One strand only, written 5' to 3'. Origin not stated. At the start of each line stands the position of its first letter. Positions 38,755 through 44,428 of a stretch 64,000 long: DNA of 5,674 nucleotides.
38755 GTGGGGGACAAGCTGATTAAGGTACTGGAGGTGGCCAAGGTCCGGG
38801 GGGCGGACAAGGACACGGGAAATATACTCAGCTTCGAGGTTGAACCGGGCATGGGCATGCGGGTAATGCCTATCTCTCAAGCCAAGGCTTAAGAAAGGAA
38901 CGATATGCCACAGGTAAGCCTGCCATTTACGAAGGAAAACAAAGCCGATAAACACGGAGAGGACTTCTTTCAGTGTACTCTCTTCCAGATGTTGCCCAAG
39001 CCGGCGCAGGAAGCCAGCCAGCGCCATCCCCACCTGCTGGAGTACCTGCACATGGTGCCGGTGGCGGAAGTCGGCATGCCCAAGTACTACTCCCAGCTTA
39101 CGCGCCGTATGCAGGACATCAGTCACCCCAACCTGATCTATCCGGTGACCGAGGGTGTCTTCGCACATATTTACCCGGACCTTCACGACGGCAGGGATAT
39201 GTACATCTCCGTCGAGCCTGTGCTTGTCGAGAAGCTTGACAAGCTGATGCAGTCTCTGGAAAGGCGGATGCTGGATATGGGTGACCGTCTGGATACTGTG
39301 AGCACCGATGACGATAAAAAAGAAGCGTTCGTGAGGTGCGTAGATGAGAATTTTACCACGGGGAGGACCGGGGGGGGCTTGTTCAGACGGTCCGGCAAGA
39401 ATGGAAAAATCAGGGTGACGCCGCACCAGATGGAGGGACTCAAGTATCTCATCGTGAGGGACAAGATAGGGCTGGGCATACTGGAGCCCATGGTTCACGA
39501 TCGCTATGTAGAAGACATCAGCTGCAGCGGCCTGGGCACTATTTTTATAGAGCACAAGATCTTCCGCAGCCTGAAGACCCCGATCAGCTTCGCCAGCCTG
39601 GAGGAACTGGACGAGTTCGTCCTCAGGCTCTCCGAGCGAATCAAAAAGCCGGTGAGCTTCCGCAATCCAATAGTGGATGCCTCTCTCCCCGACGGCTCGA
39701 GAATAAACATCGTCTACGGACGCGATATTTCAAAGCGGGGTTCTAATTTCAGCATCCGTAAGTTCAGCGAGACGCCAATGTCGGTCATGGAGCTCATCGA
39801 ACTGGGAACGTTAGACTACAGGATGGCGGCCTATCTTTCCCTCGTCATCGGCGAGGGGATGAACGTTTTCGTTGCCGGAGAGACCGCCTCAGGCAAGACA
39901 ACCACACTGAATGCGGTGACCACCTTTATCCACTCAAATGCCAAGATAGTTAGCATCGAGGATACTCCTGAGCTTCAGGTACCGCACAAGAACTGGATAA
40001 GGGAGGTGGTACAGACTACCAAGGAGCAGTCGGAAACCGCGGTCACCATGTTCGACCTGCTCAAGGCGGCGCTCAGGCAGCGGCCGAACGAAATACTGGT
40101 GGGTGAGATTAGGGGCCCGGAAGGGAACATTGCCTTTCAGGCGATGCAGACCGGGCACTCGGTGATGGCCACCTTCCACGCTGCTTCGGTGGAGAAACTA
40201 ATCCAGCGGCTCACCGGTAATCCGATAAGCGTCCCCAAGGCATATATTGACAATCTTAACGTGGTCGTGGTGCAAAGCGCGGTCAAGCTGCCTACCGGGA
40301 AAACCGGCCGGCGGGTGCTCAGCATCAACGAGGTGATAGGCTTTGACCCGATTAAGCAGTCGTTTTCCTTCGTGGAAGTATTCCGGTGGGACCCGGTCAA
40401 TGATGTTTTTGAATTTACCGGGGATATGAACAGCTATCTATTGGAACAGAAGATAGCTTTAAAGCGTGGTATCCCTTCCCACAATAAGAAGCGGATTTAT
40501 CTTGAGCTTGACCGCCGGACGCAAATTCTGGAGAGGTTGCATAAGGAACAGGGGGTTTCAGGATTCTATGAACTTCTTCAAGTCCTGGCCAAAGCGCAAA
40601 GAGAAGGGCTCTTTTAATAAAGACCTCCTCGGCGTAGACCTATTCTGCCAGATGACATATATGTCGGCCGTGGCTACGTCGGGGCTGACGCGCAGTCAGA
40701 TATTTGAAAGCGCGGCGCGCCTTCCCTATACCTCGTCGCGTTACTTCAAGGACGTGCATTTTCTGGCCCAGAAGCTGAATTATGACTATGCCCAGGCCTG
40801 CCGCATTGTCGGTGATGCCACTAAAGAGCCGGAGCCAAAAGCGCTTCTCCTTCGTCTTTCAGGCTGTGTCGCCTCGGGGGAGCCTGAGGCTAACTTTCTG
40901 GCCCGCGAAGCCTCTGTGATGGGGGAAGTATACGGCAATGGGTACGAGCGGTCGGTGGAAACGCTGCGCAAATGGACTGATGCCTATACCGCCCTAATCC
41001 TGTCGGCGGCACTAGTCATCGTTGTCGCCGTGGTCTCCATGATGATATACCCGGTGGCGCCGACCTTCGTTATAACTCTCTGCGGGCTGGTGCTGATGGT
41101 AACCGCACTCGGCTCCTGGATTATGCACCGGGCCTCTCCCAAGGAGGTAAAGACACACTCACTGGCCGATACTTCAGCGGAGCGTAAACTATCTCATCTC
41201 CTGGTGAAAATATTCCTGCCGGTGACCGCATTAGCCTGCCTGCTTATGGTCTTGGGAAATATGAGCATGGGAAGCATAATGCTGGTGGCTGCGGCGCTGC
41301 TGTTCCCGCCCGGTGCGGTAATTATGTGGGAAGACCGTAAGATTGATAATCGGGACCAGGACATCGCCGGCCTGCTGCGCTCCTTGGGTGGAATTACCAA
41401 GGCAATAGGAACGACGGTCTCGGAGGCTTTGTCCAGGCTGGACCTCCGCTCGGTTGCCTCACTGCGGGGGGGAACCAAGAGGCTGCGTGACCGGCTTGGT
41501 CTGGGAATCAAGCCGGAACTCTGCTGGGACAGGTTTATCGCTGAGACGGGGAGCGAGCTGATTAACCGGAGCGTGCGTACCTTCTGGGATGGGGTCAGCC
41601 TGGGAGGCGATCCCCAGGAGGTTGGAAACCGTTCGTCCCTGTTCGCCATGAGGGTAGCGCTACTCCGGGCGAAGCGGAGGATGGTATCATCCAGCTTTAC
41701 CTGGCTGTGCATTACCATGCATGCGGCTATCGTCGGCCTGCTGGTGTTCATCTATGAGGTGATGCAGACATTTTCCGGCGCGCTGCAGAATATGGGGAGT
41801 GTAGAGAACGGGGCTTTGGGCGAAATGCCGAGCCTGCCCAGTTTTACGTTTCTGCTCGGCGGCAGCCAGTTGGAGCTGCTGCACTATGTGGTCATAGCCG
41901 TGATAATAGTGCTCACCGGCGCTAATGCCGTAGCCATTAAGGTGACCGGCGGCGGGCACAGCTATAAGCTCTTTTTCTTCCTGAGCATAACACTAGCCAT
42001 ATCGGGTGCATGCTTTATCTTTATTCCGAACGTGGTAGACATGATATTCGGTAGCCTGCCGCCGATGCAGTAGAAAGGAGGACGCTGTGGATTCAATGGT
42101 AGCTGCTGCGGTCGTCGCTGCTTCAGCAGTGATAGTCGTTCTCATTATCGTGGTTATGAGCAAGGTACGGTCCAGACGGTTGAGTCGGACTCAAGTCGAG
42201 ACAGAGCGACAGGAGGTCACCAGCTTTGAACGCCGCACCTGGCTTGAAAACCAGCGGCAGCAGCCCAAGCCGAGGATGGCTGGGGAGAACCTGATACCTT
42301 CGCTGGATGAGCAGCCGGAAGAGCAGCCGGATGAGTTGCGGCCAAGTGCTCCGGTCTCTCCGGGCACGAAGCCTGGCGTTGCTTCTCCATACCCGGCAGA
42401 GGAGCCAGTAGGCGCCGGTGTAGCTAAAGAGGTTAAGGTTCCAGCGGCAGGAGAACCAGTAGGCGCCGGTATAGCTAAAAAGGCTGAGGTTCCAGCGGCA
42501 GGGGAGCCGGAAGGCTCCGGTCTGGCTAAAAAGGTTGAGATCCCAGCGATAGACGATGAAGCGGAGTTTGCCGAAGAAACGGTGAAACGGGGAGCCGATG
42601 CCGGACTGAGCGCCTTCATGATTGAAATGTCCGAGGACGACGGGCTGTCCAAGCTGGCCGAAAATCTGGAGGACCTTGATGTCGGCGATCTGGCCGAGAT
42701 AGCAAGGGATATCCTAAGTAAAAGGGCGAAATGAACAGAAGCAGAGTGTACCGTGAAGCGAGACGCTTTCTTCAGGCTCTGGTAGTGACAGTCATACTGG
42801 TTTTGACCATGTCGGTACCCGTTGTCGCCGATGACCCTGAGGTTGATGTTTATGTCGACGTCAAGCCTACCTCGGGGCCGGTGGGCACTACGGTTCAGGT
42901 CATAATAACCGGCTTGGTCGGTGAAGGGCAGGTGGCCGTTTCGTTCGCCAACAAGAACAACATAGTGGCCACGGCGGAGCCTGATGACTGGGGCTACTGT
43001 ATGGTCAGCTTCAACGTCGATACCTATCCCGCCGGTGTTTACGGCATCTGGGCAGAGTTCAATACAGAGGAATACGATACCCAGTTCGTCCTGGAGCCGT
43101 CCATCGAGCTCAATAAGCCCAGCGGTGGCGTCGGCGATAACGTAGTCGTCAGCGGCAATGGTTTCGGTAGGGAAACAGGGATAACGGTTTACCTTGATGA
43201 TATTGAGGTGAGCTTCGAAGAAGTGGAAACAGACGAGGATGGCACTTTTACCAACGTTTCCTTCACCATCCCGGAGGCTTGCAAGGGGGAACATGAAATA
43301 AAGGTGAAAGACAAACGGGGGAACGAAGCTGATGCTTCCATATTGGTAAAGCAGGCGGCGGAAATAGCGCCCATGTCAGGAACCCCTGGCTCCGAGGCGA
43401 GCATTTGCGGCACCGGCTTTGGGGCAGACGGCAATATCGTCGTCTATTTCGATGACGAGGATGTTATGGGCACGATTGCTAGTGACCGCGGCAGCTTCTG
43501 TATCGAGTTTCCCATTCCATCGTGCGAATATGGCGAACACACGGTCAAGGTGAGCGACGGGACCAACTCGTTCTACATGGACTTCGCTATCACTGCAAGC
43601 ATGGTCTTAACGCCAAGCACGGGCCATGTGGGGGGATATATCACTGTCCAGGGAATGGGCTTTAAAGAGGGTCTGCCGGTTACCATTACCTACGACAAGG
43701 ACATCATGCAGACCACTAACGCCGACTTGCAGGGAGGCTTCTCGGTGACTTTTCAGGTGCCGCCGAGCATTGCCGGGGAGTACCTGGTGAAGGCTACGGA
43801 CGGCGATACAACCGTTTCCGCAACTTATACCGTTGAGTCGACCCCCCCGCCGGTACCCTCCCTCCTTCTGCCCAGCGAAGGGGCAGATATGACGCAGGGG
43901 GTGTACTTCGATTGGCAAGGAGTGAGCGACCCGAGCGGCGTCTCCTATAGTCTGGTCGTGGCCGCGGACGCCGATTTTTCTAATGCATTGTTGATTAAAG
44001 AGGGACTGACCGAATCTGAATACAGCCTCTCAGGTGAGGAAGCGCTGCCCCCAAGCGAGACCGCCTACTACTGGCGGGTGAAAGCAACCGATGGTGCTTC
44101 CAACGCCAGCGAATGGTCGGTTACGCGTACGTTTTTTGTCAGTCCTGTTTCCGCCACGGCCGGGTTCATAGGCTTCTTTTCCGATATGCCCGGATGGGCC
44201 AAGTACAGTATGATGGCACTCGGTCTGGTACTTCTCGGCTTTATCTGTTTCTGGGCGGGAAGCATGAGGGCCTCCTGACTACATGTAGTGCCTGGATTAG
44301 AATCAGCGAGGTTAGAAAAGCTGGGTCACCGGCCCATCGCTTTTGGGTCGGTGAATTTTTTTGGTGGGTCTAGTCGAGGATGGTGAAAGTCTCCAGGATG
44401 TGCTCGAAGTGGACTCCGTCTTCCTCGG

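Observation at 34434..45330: Archaellum segment is bracketed by tRNA-Lys 3'-end fragments and by a duplicated terminator module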

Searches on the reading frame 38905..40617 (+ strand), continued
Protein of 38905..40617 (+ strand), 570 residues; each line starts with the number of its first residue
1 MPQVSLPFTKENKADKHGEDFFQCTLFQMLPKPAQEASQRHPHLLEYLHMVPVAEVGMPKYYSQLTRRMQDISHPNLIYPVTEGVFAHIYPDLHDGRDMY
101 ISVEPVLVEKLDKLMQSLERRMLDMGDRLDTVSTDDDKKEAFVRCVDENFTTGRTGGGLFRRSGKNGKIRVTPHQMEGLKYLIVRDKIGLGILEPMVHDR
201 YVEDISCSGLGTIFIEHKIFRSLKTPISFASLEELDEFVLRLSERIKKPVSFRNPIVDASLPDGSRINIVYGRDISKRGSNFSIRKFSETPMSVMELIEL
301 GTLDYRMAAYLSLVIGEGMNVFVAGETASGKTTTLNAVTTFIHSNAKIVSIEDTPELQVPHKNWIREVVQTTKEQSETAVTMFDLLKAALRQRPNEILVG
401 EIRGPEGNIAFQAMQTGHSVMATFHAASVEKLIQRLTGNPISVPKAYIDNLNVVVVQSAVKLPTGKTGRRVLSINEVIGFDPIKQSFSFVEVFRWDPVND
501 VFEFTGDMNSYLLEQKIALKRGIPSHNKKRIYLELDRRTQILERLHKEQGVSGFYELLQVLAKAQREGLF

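Call 58: find_encoding_contigs(protein=P0145, flank=10000, max_places=4)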
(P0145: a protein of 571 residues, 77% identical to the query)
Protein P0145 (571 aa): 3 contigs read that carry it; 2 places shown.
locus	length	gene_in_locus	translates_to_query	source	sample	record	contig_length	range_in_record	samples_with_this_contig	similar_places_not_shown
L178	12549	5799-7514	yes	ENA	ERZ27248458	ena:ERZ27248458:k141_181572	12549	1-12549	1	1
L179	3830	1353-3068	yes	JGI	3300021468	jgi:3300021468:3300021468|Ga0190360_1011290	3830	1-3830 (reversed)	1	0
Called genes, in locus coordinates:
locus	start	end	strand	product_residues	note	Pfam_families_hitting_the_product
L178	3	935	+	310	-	?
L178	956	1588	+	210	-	PF00072:Response_reg, PF00196:GerE, PF13384:HTH_23 (faint)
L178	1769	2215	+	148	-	PF00072:Response_reg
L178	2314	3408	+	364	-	PF01917:Flagellin_arch-type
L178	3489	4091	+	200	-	-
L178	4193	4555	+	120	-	PF01917:Flagellin_arch-type (weak)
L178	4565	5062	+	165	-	PF01917:Flagellin_arch-type (weak), PF22201:FlaF_Ig-like (faint)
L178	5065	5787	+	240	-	PF05625:PAXNEB (weak), PF13481:AAA_25 (faint), PF06745:ATPase, PF23442:DUF7125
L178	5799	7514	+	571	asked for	PF00437:T2SSE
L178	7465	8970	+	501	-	PF00482:T2SSF (faint)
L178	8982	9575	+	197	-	-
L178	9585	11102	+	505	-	PF01833:TIG (faint)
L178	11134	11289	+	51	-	-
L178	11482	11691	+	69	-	-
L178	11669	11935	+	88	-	PF01850:PIN (weak)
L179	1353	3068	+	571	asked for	PF00437:T2SSE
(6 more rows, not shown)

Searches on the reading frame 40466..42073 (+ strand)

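Call 7: search_protein_families(library=pfam, proteins=[window:40466-42073:+], max_evalue=0.01)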
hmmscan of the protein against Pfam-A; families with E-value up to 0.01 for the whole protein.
window:40466-42073:+ (535 aa): 0 families

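Call 68: search_protein_families(library=ncbifam, proteins=[window:40568-42073:+], max_evalue=0.01)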
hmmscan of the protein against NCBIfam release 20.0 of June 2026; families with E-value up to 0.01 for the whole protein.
window:40568-42073:+ (501 aa): 3 families
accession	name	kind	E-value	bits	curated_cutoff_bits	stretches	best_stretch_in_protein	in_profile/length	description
NF004703.2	PRK06041.1-1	equivalog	2.5e-132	441.9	570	1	15-494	30-521/525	archaellar assembly protein ArlJ/FlaJ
NF004705.1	PRK06041.1-3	equivalog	2.3e-68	231.3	400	1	28-496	10-464/465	archaellar assembly protein ArlJ/FlaJ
NF004704.2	PRK06041.1-2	equivalog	1.5e-46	159.3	550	1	26-490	80-550/555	archaellar assembly protein ArlJ/FlaJ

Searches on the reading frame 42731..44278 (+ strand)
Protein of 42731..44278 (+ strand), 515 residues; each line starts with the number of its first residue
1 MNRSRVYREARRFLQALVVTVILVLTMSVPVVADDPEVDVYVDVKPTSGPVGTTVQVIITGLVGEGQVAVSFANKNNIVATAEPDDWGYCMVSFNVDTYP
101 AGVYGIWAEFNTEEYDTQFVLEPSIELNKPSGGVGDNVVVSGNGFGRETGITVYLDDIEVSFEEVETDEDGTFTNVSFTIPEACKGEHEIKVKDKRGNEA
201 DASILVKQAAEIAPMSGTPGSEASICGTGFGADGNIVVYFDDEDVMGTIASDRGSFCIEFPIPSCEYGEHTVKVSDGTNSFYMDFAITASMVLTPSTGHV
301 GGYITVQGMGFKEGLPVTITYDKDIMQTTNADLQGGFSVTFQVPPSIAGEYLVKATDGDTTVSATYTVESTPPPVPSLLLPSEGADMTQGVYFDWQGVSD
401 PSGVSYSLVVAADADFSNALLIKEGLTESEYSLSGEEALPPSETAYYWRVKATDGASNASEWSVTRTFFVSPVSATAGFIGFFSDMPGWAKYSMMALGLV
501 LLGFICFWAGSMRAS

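Call 7: search_protein_families(library=pfam, proteins=[window:42731-44278:+], max_evalue=0.01)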
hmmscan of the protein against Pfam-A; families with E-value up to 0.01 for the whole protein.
window:42731-44278:+ (515 aa): 3 families
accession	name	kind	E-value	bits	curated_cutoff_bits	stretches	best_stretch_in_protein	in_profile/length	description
PF01833.30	TIG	-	4.9e-10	39.7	20.9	0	130-196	12-72/84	IPT/TIG domain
PF25788.1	Ig_Rha78A_N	-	2.8e-05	24.7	27.4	1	394-469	23-100/105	Rha78A-like, N-terminal immunoglobulin domain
PF17936.7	Big_6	-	0.00044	20.9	27.6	0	316-369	26-80/83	Bacterial Ig domain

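Call 68: search_protein_families(library=ncbifam, proteins=[window:42731-44278:+], max_evalue=0.01)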
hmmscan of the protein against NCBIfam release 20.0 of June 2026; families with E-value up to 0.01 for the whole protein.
window:42731-44278:+ (515 aa): 3 families
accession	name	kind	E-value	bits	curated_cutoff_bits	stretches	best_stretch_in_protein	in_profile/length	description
NF058592.1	GxPGS_dom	subfamily_domain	2.2e-13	50.1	45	2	295-354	5-64/65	PGS family Ig-like domain-containing protein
NF058648.1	ECF_sub_HI1622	equivalog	0.00065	19.7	100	0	144-213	37-101/180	NikL family nickel/cobalt ECF transporter subunit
NF040520.1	Ig_like_BLP2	equivalog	0.00096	17.4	750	0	148-263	189-307/730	Ig-like repeat protein Blp2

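Call 69: search_protein_families(library=phrogs, proteins=[window:42731-44278:+], max_evalue=0.01)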
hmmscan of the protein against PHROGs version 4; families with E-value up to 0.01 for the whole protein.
window:42731-44278:+ (515 aa): 1 family
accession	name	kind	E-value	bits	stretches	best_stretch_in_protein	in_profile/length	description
phrog_877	-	unknown function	8.2e-05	21.5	0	326-371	717-763/1141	-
